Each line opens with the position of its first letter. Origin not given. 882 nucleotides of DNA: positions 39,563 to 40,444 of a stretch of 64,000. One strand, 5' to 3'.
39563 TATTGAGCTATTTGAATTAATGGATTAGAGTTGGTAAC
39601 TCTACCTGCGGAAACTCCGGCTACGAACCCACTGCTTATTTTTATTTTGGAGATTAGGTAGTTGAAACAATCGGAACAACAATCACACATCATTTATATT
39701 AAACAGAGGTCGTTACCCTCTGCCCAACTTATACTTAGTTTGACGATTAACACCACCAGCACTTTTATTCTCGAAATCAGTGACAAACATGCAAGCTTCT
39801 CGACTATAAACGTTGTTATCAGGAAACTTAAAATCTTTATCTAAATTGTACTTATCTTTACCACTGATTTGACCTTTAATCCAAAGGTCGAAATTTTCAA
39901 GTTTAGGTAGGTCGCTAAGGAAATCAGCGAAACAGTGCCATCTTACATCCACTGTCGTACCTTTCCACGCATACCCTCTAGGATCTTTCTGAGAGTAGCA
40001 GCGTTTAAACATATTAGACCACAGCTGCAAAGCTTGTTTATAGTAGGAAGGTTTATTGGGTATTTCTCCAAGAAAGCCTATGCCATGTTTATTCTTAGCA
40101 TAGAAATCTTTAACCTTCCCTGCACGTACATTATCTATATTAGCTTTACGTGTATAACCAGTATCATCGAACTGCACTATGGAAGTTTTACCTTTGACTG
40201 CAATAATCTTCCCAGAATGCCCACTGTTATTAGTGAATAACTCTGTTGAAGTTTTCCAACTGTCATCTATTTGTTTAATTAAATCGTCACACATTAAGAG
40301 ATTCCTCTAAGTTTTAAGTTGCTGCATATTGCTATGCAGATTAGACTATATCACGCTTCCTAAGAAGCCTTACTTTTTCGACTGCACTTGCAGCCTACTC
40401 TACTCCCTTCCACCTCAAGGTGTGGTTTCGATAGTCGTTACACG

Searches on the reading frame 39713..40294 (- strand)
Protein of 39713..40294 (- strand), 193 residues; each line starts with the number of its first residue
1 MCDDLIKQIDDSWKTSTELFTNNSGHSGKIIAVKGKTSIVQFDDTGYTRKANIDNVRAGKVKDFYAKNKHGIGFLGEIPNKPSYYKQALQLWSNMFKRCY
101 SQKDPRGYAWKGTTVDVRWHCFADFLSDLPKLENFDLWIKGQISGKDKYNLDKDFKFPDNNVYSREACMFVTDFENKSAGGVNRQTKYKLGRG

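Call 61: search_protein_families(library=phrogs, proteins=[window:39713-40294:-], max_evalue=0.00001)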
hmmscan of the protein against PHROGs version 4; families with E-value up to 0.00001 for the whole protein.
window:39713-40294:- (193 aa): 4 families
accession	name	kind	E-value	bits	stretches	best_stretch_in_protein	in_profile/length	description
phrog_2081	-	DNA, RNA and nucleotide metabolism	1.8e-39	137.1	1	16-188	28-203/433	HNH endonuclease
phrog_953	-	DNA, RNA and nucleotide metabolism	6.3e-19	69.6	1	90-178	226-303/420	HNH endonuclease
phrog_374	-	DNA, RNA and nucleotide metabolism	8.9e-14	52.2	1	63-188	260-362/617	HNH endonuclease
phrog_30929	-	unknown function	2.8e-12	47.3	1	89-191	39-136/413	-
